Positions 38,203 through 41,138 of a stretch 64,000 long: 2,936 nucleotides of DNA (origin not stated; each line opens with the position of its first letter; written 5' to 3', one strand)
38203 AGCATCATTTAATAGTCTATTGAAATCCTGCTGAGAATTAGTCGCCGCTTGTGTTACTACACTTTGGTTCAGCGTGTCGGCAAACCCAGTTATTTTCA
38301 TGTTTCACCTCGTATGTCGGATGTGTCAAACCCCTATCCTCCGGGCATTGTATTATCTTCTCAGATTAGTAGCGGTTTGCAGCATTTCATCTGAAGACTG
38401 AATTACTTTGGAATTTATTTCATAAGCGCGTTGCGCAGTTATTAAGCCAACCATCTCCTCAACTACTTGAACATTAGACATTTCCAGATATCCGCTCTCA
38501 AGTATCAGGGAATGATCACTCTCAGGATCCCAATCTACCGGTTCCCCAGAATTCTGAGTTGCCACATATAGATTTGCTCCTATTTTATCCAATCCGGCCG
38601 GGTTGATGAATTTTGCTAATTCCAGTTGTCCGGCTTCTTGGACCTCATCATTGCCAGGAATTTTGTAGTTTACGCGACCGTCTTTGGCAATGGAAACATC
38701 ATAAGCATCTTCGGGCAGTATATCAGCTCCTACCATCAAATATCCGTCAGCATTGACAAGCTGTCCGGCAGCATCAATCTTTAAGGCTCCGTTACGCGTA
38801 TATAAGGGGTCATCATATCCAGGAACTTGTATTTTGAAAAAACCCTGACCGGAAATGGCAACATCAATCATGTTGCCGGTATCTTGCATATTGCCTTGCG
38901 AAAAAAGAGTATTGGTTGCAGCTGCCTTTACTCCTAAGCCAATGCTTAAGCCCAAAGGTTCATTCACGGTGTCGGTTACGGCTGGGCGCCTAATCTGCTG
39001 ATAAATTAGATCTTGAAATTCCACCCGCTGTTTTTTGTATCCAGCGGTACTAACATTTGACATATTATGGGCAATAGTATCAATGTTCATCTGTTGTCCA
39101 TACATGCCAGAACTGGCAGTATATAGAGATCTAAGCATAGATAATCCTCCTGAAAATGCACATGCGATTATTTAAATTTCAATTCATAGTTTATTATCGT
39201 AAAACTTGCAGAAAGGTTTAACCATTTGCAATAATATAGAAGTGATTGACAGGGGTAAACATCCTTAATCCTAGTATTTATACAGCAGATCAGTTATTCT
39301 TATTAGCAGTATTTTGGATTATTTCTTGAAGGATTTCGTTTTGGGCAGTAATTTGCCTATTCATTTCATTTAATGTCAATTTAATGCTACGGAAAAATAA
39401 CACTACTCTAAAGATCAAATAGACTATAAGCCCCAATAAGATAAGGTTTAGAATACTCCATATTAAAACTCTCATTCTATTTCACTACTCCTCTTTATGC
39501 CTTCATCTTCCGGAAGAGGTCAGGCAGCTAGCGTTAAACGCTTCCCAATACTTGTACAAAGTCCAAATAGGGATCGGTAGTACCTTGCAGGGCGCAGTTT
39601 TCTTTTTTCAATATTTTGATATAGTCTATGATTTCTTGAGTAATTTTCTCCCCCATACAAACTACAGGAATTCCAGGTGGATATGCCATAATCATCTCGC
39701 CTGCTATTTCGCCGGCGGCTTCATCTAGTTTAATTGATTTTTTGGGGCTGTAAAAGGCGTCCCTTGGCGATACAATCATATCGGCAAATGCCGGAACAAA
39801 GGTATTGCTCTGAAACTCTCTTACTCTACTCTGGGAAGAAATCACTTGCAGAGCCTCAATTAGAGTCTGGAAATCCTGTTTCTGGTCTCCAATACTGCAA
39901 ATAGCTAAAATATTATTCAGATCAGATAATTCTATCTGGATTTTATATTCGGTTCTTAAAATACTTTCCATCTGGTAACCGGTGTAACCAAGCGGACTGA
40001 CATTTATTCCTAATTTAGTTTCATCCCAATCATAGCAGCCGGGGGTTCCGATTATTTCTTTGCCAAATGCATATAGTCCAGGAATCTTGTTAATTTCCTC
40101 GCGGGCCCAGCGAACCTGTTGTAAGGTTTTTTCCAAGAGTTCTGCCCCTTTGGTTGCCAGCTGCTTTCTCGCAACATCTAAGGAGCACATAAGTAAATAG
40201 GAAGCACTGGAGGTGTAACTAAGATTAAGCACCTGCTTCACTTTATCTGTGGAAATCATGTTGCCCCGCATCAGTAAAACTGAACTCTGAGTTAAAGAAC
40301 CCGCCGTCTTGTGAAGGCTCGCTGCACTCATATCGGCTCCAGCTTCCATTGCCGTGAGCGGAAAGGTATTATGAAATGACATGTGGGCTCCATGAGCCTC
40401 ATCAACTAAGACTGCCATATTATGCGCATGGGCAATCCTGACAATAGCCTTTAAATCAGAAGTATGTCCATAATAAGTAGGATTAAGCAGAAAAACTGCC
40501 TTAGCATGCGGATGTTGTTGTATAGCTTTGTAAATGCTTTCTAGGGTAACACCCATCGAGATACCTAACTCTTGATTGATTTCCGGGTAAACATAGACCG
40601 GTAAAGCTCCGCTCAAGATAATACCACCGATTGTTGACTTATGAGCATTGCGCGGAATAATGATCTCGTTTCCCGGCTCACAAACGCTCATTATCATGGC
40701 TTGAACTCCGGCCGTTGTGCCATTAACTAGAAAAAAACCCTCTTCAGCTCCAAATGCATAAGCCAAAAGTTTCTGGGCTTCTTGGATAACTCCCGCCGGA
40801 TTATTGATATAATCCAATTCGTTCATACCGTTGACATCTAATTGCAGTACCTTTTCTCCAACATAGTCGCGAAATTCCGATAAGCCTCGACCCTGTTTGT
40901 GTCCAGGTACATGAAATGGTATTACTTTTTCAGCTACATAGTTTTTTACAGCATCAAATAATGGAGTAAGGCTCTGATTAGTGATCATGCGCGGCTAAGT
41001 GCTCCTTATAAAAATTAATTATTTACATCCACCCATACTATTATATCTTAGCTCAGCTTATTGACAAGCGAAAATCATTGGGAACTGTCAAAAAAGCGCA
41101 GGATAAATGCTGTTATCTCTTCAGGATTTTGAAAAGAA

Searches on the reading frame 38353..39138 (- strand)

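Call 34: search_protein_families(library=pfam, proteins=[window:38353-39138:-], max_evalue=0.001)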
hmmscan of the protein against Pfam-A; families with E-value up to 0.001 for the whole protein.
window:38353-39138:- (261 aa): 3 families
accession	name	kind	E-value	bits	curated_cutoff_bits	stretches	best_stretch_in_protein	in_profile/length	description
PF06429.18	Flg_bbr_C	-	2.7e-22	78.4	23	1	215-259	2-46/46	Flagellar basal body rod FlgEFG protein C-terminal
PF22692.1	LlgE_F_G_D1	-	1.2e-17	64.2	27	1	94-158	1-64/64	Flagellar hook protein FlgE/F/G D1 domain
PF00460.25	Flg_bb_rod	-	1.6e-06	28.4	20.7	1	5-35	1-31/31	Flagella basal body rod protein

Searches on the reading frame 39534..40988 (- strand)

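Call 34: search_protein_families(library=pfam, proteins=[window:39534-40988:-], max_evalue=0.001)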
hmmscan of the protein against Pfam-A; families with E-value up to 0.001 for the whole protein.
window:39534-40988:- (484 aa): 8 families
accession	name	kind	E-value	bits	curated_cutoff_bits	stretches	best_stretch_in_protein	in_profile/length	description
PF01276.26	OKR_DC_1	-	7.1e-84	282.4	27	1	8-371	1-416/417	Orn/Lys/Arg decarboxylase, major domain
PF03711.20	OKR_DC_1_C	-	3e-12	47.4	24.2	1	374-464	18-114/132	Orn/Lys/Arg decarboxylase, C-terminal domain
PF01041.23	DegT_DnrJ_EryC1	-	4.1e-12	46.5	19.8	1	75-207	33-156/360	DegT/DnrJ/EryC1/StrS aminotransferase family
PF00155.27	Aminotran_1_2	-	8.8e-10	38.7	19.7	1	69-206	45-195/361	Aminotransferase class I and II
PF01212.27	Beta_elim_lyase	-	4.3e-09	36.6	27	1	70-245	36-216/288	Beta-eliminating lyase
PF00266.25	Aminotran_5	-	8.5e-08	32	21.5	1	68-230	45-204/371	Aminotransferase class-V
PF01053.26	Cys_Met_Meta_PP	-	2e-06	27.1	27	1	71-227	57-198/381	Cys/Met metabolism PLP-dependent enzyme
PF05889.19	SepSecS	-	0.00073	18.8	21.1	0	99-201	91-196/389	O-phosphoseryl-tRNA(Sec) selenium transferase, SepSecS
